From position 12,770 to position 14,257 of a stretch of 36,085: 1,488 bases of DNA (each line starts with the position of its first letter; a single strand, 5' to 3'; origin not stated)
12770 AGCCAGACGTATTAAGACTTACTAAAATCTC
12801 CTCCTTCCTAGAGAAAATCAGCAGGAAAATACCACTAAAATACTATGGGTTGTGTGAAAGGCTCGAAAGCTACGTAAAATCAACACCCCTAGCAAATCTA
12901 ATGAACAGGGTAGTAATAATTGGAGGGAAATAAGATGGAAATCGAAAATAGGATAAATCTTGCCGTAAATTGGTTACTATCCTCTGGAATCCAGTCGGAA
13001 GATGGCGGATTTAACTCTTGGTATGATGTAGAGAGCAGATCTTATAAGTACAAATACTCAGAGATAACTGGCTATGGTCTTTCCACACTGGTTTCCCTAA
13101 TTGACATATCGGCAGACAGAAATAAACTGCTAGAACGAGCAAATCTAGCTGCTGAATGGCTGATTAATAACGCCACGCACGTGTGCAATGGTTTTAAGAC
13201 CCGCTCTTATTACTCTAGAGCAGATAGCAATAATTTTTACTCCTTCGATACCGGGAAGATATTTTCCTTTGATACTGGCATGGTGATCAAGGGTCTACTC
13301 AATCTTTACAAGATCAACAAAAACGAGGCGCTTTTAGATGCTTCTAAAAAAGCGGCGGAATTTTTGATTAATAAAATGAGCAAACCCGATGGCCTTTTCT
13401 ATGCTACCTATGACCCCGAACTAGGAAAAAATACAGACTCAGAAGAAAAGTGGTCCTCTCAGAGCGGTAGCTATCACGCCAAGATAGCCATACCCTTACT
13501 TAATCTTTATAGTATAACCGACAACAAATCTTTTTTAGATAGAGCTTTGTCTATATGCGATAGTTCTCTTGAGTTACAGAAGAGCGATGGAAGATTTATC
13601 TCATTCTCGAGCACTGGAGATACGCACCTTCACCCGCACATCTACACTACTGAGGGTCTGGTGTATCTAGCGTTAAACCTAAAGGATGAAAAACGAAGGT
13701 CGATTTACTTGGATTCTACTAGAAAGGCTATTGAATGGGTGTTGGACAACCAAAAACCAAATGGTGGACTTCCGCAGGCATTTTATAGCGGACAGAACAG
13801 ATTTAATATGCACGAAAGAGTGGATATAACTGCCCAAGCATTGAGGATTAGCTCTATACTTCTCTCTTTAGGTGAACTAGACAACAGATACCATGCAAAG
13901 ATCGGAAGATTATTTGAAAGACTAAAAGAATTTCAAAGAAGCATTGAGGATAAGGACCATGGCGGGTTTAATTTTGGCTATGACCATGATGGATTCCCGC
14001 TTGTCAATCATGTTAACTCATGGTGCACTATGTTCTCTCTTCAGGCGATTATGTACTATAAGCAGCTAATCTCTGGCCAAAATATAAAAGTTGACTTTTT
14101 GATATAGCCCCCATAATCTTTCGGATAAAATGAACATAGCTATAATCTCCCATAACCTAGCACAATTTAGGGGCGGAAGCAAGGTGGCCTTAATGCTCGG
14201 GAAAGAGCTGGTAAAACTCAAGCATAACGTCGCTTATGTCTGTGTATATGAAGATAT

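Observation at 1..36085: Archaeal AglB/dolichol glycosylation locus loaded with bacterial LPS/O-antigen-type modules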

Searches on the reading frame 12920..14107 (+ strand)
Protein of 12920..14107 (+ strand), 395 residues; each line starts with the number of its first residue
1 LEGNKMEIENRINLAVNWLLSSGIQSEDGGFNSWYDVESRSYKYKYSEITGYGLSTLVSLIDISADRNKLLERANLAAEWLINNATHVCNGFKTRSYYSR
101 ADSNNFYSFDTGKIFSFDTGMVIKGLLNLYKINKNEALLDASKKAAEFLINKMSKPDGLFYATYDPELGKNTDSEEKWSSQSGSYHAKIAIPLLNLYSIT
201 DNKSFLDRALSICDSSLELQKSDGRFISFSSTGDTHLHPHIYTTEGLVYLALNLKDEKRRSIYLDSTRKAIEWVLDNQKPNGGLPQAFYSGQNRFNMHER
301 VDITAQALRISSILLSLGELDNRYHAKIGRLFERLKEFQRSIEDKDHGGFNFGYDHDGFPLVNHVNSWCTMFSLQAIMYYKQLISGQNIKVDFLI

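Call 5: search_protein_families(library=pfam, proteins=[window:12920-14107:+], max_evalue=0.001)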
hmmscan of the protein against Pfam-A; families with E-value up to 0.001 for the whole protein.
window:12920-14107:+ (395 aa): 5 families
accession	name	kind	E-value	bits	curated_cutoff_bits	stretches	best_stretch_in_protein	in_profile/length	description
PF13243.12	SQHop_cyclase_C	-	1.8e-07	31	26.1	1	64-380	16-317/319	Squalene-hopene cyclase C-terminal domain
PF09492.16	Pec_lyase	-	3.5e-07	30.2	22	1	243-296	41-92/292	Pectic acid lyase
PF06917.19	Pectate_lyase_2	-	8.8e-05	21.8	26.6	0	168-231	387-450/491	Periplasmic pectate lyase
PF07470.19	Glyco_hydro_88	-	0.00054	19.5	26.6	0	102-217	14-107/352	Glycosyl Hydrolase Family 88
PF01532.26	Glyco_hydro_47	-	0.0007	19.1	22.9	0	122-220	83-183/455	Glycosyl hydrolase family 47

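Call 31: search_protein_families(library=ncbifam, proteins=[window:12920-14107:+], max_evalue=0.001)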
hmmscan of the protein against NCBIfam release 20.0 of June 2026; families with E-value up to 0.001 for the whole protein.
window:12920-14107:+ (395 aa): 3 families
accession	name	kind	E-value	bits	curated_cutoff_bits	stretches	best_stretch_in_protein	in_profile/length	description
TIGR02474.1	pec_lyase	equivalog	1.2e-07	31.6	189.8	1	243-289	47-92/295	pectate lyase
TIGR01787.1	squalene_cyclas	subfamily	2.4e-05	23.2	322.7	0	240-294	486-537/622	squalene/oxidosqualene cyclases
TIGR01507.1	hopene_cyclase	equivalog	0.00017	20.1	431.1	0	64-294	331-551/640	squalene--hopene cyclase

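Call 35: search_solved_structures(query=window:12920-14107:+, max_evalue=1)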
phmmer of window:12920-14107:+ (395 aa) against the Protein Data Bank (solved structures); distinct sequences matched with E-value up to 1: 8.
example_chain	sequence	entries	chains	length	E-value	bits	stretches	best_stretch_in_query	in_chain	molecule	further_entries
2sqc_A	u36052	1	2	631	0.023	17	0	229-284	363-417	SQUALENE-HOPENE CYCLASE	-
3sqc_A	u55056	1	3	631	0.024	16.9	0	229-284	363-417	SQUALENE--HOPENE CYCLASE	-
1gsz_A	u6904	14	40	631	0.032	16.5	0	265-292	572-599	SQUALENE--HOPENE CYCLASE | SQUALENE-HOPENE CYCLASE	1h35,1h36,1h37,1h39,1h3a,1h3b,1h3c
8bii_A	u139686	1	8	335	0.073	15.4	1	83-165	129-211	methyltransferase Plu4895 H229N mutant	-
8big_A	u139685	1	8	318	0.075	15.3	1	83-165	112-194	methyltransferase Plu4895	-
8bir_A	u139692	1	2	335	0.083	15.2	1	83-165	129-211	methyltransferase Plu4895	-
8bgz_A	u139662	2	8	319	0.089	15.1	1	95-166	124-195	methyltransferase Plu4890 H229N mutant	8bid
5dgq_A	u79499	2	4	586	0.34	13.2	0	118-183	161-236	Putative endoglucanase-related protein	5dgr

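Call 59: predict_structure(protein=window:12920-14107:+)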
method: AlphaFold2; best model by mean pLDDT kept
length: 395 residues; sequences in the alignment: 1
mean_pLDDT: 57.8   pTM: 0.63
mean pLDDT of the five models: 57.8, 54.4, 49.1, 47.7, 42.4
residues with pLDDT >= 90: 0; 70-90: 126; 50-70: 117; < 50: 152
segments of 3 or more residues with pLDDT < 50: 1-4, 22-48, 86-115, 154-184, 222-240, 280-296, 345-361, 390-395
pLDDT, mean of each block of 10 residues (from residue 1): 48 57 42 36 45 65 72 74 54 33 34 51 79 85 77 46 34 37 57 81 83 65 39 39 62 75 75 64 36 45 69 79 80 71 47 40 55 66 65 39
secondary structure, 60 per line:
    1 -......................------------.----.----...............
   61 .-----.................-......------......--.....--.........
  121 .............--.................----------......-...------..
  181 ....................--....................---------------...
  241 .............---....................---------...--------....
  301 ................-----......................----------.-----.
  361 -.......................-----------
elements in order: H2-23 H46-61 H67-83 H85-90 E97-102 E105-109 H112-133 H136-152 E163-165 E170-172 H179-200 H203-222 H238-253 H257-276 H297-316 H322-343 H362-384

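Call 61: fold_search(model_id=the predicted structure, library=pdb)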
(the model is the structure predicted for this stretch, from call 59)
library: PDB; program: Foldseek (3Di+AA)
matches with E <= 10: 895; with E <= 0.001: 10
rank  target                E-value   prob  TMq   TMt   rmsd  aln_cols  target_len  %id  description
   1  3k7x                  4.5e-04  1.00  0.49  0.53   7.7       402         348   15  Crystal structure of the Lin0763 protein from Listeria innocua. Northeast Structural Genomics Consortium Target LkR23. (released 2009-10-27)
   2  4z4j                  4.5e-04  1.00  0.49  0.50   9.7       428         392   13  Crystal Structure of cellobiose 2-epimerase from Caldicellulosiruptor saccharolyticus DSM 8903 (released 2016-04-13)
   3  1fp3_A                5.5e-04  1.00  0.43  0.43   9.6       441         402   12  CRYSTAL STRUCTURE OF N-ACYL-D-GLUCOSAMINE 2-EPIMERASE FROM PORCINE KIDNEY (released 2000-11-22)
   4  7d5g_A                6.0e-04  1.00  0.48  0.48   9.2       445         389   13  Crystal structure of the CsCE with ligand to have a insight into the catalytic mechanism (released 2021-12-01)
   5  8wbu                  6.3e-04  1.00  0.46  0.46   9.3       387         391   14  The crystal structure of circular mannose with mutant H247F of the cellobiose 2-epimerase from Caldicellulosiruptor sacc (released 2023-10-25)
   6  5agd_A                7.7e-04  1.00  0.47  0.54   8.1       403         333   14  An inactive (D125N) variant of the catalytic domain, BcGH76, of Bacillus circulans Aman6 in complex with alpha-1,6-man (released 2015-03-25)
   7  4d4b_A                8.0e-04  1.00  0.46  0.53   8.9       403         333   15  The catalytic domain, BcGH76, of Bacillus circulans Aman6 in complex with MSMSMe (released 2015-03-25)
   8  4boj_B                8.3e-04  1.00  0.48  0.55   7.7       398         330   14  Crystal structure of Bacillus circulans TN-31 Aman6 in complex with mannobiose (released 2014-05-28)
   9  4boj_C                9.8e-04  1.00  0.48  0.54   7.7       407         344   13  Crystal structure of Bacillus circulans TN-31 Aman6 in complex with mannobiose (released 2014-05-28)
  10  4mu9_B                9.8e-04  1.00  0.39  0.42  10.1       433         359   10  Crystal structure of a putative glycosylhydrolase (BT_3782) from Bacteroides thetaiotaomicron VPI-5482 at 1.89 A resol (released 2013-10-09)
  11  4z4l                  1.0e-03  1.00  0.49  0.49   9.6       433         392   14  Crystal Structure of cellobiose 2-epimerase from Caldicellulosiruptor saccharolyticus DSM 8903 (released 2016-04-13)
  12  4d4c_A                1.0e-03  1.00  0.46  0.53   9.2       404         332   14  The catalytic domain, BcGH76, of Bacillus circulans Aman6 in complex with 1,6-ManDMJ (released 2015-03-25)
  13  4d4a_A                1.1e-03  1.00  0.48  0.55   7.5       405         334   13  Structure of the catalytic domain (BcGH76) of the Bacillus circulans GH76 alpha mannanase, Aman6. (released 2015-03-25)
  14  5noa                  1.2e-03  1.00  0.54  0.59   7.0       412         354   12  Polysaccharide Lyase BACCELL_00875 (released 2017-06-28)
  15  5m77_B                1.3e-03  1.00  0.47  0.54   7.8       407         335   15  a GH76 family enzyme structure (released 2017-08-09)
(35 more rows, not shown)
